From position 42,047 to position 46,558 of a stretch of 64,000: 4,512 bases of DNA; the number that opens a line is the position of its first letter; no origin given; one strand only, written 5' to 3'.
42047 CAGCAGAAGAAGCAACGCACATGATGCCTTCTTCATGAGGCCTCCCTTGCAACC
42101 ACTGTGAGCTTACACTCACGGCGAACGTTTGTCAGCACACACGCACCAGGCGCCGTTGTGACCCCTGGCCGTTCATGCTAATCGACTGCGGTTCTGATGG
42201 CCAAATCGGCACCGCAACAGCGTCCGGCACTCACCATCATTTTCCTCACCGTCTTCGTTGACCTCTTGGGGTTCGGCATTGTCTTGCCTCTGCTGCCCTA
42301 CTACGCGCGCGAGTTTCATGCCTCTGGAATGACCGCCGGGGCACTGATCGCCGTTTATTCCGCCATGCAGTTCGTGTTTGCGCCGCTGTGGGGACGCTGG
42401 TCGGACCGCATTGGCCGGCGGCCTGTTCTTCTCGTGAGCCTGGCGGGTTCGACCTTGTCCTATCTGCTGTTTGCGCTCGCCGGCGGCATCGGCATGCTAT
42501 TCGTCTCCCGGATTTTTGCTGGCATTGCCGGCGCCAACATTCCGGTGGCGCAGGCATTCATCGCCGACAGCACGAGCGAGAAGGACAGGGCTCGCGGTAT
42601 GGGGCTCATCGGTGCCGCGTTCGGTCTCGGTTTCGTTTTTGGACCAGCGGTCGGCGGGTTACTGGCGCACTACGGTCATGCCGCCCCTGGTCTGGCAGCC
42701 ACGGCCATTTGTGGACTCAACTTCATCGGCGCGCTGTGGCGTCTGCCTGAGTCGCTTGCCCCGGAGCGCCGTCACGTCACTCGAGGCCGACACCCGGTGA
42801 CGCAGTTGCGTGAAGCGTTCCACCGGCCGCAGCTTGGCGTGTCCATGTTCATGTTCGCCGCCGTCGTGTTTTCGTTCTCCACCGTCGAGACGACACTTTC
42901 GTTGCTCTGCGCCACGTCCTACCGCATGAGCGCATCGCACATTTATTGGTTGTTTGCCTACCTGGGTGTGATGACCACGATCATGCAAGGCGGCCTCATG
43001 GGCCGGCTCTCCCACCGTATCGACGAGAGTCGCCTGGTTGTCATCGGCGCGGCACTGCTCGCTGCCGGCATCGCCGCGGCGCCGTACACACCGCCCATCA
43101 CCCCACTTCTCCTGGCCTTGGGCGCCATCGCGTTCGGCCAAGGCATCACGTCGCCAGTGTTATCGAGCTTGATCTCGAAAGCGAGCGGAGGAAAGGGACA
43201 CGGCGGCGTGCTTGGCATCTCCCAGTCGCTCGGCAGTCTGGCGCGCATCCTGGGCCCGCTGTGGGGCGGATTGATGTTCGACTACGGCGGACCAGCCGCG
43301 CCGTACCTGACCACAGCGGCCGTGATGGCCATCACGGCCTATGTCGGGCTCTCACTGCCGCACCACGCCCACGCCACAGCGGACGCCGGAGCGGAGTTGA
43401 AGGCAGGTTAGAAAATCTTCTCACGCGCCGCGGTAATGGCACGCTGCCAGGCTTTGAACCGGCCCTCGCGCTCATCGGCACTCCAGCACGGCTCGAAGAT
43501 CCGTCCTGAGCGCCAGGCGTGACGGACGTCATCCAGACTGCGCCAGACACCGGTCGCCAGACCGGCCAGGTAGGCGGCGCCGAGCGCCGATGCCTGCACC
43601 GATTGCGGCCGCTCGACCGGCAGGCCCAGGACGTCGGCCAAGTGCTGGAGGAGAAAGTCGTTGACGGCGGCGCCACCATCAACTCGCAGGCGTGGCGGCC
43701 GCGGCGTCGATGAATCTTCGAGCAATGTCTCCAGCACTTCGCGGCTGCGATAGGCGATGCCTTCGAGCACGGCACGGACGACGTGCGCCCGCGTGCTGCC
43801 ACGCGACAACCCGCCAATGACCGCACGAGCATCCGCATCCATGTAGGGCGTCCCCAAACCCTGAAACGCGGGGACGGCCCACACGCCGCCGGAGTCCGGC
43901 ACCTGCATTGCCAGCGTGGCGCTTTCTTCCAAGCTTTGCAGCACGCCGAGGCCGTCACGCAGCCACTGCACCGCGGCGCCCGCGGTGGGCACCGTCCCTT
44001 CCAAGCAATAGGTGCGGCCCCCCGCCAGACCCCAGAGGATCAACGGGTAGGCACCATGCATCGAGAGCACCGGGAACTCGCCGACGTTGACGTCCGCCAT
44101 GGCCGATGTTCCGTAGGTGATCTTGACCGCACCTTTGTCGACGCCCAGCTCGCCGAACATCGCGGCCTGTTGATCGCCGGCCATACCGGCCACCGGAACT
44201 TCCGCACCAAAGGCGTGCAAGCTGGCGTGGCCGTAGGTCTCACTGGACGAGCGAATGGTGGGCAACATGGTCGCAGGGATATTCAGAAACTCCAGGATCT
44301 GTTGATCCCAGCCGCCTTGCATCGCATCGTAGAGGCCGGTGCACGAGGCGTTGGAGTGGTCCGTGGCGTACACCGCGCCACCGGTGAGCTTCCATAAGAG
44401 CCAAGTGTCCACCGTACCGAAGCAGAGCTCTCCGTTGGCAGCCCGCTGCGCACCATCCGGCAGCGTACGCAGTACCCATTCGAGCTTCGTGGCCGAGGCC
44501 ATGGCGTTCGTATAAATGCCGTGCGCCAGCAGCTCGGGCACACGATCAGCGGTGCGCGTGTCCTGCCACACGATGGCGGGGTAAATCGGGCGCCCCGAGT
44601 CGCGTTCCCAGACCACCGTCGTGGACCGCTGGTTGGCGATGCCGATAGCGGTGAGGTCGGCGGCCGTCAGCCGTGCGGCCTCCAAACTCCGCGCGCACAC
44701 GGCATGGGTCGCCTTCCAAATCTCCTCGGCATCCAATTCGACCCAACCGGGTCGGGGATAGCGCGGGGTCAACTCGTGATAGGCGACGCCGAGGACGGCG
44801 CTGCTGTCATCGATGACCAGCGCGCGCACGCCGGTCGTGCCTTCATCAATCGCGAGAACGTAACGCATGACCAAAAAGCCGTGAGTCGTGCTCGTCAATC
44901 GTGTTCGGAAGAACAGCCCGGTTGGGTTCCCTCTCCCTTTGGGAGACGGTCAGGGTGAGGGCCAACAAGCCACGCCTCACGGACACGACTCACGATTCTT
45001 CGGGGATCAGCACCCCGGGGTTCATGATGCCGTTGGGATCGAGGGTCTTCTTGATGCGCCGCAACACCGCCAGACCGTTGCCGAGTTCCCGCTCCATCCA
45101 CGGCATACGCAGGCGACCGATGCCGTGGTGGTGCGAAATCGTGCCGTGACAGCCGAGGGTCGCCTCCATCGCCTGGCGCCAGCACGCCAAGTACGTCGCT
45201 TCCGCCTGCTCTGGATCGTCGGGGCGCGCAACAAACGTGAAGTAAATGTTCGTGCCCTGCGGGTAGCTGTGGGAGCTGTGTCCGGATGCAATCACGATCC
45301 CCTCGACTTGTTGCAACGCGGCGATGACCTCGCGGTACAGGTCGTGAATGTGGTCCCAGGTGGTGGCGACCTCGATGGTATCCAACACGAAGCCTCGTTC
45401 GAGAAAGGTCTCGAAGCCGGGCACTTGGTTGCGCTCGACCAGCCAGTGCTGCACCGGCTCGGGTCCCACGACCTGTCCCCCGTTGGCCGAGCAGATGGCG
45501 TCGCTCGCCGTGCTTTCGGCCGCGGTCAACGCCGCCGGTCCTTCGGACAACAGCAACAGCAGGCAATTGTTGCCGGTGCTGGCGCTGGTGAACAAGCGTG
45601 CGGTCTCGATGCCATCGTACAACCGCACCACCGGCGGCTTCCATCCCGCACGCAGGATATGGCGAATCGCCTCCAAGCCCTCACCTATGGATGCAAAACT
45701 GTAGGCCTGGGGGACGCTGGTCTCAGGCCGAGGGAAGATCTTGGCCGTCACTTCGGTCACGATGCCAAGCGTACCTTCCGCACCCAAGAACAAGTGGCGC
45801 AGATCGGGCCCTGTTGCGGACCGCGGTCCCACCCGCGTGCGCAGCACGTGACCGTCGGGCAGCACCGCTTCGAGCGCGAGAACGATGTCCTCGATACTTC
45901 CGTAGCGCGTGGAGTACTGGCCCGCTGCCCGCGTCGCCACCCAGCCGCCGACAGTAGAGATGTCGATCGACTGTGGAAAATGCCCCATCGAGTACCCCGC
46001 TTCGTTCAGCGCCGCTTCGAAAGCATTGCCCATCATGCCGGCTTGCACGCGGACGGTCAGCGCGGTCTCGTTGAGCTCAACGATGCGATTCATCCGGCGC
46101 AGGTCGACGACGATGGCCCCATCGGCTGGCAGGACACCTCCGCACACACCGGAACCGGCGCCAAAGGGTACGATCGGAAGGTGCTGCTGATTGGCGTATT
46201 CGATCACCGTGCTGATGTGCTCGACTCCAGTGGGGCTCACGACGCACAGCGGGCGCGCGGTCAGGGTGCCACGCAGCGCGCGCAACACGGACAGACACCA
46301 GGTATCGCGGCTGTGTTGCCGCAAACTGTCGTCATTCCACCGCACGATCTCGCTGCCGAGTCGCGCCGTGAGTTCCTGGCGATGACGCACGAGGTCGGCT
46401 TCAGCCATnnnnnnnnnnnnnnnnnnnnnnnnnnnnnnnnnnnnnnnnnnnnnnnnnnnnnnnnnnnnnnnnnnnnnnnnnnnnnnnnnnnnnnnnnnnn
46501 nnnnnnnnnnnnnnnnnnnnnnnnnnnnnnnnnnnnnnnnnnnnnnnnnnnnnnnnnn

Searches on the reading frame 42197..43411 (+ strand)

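Call 6: search_protein_families(library=ncbifam, proteins=[window:42197-43411:+], max_evalue=0.00001)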
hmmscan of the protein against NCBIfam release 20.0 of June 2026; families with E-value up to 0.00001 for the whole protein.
window:42197-43411:+ (404 aa): 56 families (the best 25 are shown)
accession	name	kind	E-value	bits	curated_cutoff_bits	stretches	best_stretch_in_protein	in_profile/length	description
NF012174.0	tet_MFS_A_B_C_D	equivalog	4.2e-66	223.3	475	1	11-363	3-358/382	Tet(A)/Tet(B)/Tet(C) family tetracycline efflux MFS transporter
NF045486.1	tet_MFS_30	exception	5.5e-51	174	730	1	11-361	4-357/392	tetracycline efflux MFS transporter Tet(30)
NF012193.0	tet_MFS_A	exception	6.1e-48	163.7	840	1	11-355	5-352/394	tetracycline efflux MFS transporter Tet(A)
NF012191.0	tet_MFS_C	exception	1.3e-45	156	850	1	10-359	5-357/396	tetracycline efflux MFS transporter Tet(C)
NF012187.0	tet_MFS_E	exception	9.8e-45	153.3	820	1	15-357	8-354/405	tetracycline efflux MFS transporter Tet(E)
NF012177.1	tet_MFS_42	exception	4.3e-44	151.4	850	1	15-393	3-390/411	tetracycline efflux MFS transporter Tet(42)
NF012207.0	tet_MFS_H_J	exception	2.8e-43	148.4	700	1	12-363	5-360/392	Tet(H)/Tet(J) family tetracycline efflux MFS transporter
NF045488.1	tet_MFS_62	exception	7.2e-43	147.2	775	1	12-356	4-351/385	tetracycline efflux MFS transporter Tet(62)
NF012186.0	tet_MFS_D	exception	3.8e-42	144.7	775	1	9-363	3-357/394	tetracycline efflux MFS transporter Tet(D)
NF012195.0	tet_MFS_H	exception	5.7e-41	140.9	840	1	12-364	5-361/392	tetracycline efflux MFS transporter Tet(H)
NF012194.0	tet_MFS_J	exception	5.6e-40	137.5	870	1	12-363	5-360/398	tetracycline efflux MFS transporter Tet(J)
NF012192.0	tet_MFS_G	exception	1.7e-39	136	800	1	12-356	5-352/391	tetracycline efflux MFS transporter Tet(G)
NF045684.1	tet_MFS_65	exception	2.8e-38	132.1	800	1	18-361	4-349/383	tetracycline efflux MFS transporter Tet(65)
NF012190.1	tet_MFS_B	exception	4.4e-36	124.8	850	1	14-364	7-360/400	tetracycline efflux MFS transporter Tet(B)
TIGR00880.1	2_A_01_02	superfamily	5.4e-32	110.8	131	2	48-185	1-140/141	multidrug resistance protein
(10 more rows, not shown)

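Call 7: search_protein_families(library=pfam, proteins=[window:42197-43411:+], max_evalue=0.0001)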
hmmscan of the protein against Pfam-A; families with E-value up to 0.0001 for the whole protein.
window:42197-43411:+ (404 aa): 5 families
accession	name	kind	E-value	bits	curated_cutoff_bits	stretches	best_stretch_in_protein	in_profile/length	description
PF07690.21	MFS_1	-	1.9e-58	198.5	33.4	2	15-263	1-254/347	Major Facilitator Superfamily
PF12832.13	MFS_1_like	-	8e-09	35.5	25.2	1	8-157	210-362/373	MFS_1 like family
PF00083.30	Sugar_tr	-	2e-08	34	22.3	1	43-186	44-194/452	Sugar (and other) transporter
PF05977.19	MFS_3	-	1e-06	28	27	1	46-307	45-313/524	Transmembrane secretion effector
PF13347.12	MFS_2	-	5.7e-05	22.3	27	1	10-162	224-382/427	MFS/sugar transport protein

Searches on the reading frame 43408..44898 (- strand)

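Call 6: search_protein_families(library=ncbifam, proteins=[window:43408-44898:-], max_evalue=0.00001)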
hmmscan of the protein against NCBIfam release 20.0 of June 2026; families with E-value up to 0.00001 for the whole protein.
window:43408-44898:- (496 aa): 12 families
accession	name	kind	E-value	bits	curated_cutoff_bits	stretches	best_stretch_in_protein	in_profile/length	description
NF000756.0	PRK00047.1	subfamily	1e-167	558.4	498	1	12-492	5-495/502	glycerol kinase GlpK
TIGR01311.1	glycerol_kin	equivalog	2.3e-160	534.2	590.35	1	13-491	2-493/496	glycerol kinase GlpK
TIGR01312.1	XylB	equivalog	5.3e-62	209.9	380.25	1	16-463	2-453/481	xylulokinase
NF008187.0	PRK10939.1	equivalog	9.6e-33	113.6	528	2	11-273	3-275/521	autoinducer-2 kinase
NF011601.0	PRK15027.1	equivalog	1.6e-29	102.7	912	1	15-458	3-445/484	xylulokinase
TIGR01314.1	gntK_FGGY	equivalog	3.3e-29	101.8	648.55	1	13-464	1-465/505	gluconokinase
TIGR02628.1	fuculo_kin_coli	equivalog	1.4e-21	77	470.9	1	14-463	3-456/465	L-fuculokinase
TIGR01315.1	5C_CHO_kinase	subfamily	1.3e-18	67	408.7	1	337-461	379-504/541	FGGY family pentulose kinase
NF003154.0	PRK04123.1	equivalog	4.1e-15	55.5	428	1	319-460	365-503/554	ribulokinase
TIGR01234.1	L-ribulokinase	equivalog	7.8e-14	51.3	583.25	1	313-458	352-494/536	ribulokinase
TIGR02627.1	rhamnulo_kin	equivalog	2.5e-10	39.5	527.95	1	165-267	156-256/454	rhamnulokinase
NF007925.0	PRK10640.1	equivalog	5.5e-10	38.3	639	0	165-249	162-244/489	rhamnulokinase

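Call 7: search_protein_families(library=pfam, proteins=[window:43408-44898:-], max_evalue=0.0001)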
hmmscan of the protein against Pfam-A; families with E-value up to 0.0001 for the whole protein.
window:43408-44898:- (496 aa): 2 families
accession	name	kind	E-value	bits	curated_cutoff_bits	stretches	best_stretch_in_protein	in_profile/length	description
PF00370.27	FGGY_N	-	2.9e-59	201.1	28.8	1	13-249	1-245/245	FGGY family of carbohydrate kinases, N-terminal domain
PF02782.22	FGGY_C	-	2.9e-38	132.1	27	1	259-448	2-197/198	FGGY family of carbohydrate kinases, C-terminal domain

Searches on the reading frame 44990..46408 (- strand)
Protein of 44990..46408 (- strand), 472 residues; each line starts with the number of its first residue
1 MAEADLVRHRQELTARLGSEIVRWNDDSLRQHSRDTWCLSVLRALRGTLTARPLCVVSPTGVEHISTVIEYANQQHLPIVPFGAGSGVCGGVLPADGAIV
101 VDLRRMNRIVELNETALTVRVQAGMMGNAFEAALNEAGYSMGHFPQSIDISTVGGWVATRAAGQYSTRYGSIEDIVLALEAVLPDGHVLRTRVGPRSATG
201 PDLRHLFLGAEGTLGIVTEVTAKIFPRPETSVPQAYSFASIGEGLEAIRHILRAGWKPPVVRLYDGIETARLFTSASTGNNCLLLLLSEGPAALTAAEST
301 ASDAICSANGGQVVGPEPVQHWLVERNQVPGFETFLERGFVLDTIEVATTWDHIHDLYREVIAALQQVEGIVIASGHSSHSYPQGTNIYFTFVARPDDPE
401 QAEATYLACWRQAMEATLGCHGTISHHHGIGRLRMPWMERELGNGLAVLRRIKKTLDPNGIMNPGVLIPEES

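Call 6: search_protein_families(library=ncbifam, proteins=[window:44990-46408:-], max_evalue=0.00001)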
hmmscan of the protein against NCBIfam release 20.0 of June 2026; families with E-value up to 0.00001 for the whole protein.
window:44990-46408:- (472 aa): 10 families
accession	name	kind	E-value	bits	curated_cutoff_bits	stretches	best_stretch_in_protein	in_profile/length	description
TIGR00387.1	glcD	equivalog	2.4e-57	194.7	567.9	1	56-465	1-412/413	glycolate oxidase subunit GlcD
NF008408.0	PRK11230.1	equivalog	1.1e-38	132.9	897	1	50-469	53-473/499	glycolate oxidase subunit GlcD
NF049975.1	2HglutDHaseYdiJ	equivalog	9e-26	89.9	1350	1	53-192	52-193/1018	D-2-hydroxyglutarate dehydrogenase YdiJ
NF008439.0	PRK11282.1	equivalog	6e-21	74.7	284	1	63-237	9-183/358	glycolate oxidase subunit GlcE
TIGR01678.1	FAD_lactone_ox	subfamily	2.2e-13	49.9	396.8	1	47-227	9-181/438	sugar 1,4-lactone oxidase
NF041227.1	BagG_FevA2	exception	5.1e-11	41.9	850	1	60-226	53-209/455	bagremycin/ferroverdin biosynthesis FAD-dependent oxygenase BagG/FevA2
TIGR01679.1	bact_FAD_ox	subfamily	1.5e-10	40.6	292.25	1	46-225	5-173/419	FAD-linked oxidoreductase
TIGR01676.1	GLDHase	equivalog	2.3e-10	39.9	458.25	1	51-229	60-230/541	L-galactonolactone dehydrogenase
NF053785.1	DcplphribOxDprE1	equivalog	1.8e-07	30.7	500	1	57-224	19-180/449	decaprenylphosphoryl-beta-D-ribose oxidase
TIGR01677.1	pln_FAD_oxido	subfamily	1.8e-07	30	383.1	1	95-231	79-218/560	FAD-dependent oxidoreductase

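Call 7: search_protein_families(library=pfam, proteins=[window:44990-46408:-], max_evalue=0.0001)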
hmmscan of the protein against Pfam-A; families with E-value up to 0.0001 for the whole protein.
window:44990-46408:- (472 aa): 2 families
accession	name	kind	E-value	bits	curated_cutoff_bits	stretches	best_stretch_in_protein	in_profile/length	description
PF01565.28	FAD_binding_4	-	5.1e-41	140.1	26.4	1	53-191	1-138/139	FAD binding domain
PF02913.24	FAD-oxidase_C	-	2.9e-36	125.9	21.2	1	234-465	8-246/248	FAD linked oxidases, C-terminal domain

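Call 94: search_solved_structures(query=window:44990-46408:-, max_evalue=1e-20)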
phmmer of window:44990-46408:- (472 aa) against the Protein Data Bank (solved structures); distinct sequences matched with E-value up to 1e-20: 10.
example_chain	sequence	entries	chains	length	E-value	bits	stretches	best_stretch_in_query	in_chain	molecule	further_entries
2uuu_A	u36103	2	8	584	1.7e-63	218.2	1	39-273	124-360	ALKYLDIHYDROXYACETONEPHOSPHATE SYNTHASE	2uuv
4bby_A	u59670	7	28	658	1.5e-59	205.3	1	37-266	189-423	ALKYLDIHYDROXYACETONEPHOSPHATE SYNTHASE, PEROXISOMAL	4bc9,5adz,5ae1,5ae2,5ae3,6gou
4bca_A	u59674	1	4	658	4.9e-59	203.5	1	37-266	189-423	ALKYLDIHYDROXYACETONEPHOSPHATE SYNTHASE, PEROXISOMAL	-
4bc7_A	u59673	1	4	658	6.7e-59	203.1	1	37-266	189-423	ALKYLDIHYDROXYACETONEPHOSPHATE SYNTHASE, PEROXISOMAL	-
8jdc_A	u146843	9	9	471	5.8e-44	153.9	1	53-467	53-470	Probable D-lactate dehydrogenase, mitochondrial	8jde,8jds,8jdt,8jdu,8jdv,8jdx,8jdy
8jdb_A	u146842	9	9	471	1.3e-43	152.7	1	53-467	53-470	Probable D-lactate dehydrogenase, mitochondrial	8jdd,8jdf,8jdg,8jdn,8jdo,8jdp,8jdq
3pm9_A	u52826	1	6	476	1.2e-37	133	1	55-230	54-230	Putative oxidoreductase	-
9qgz_A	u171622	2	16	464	6e-36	127.4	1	52-468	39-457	Glycolate oxidase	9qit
7qh2_C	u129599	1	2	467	2e-30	109.2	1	47-465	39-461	Lactate dehydrogenase (NAD(+),ferredoxin) subunit LctD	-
6lpn_A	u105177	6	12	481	2.6e-29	105.5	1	43-230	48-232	D-2-hydroxyglutarate dehydrogenase, mitochondrial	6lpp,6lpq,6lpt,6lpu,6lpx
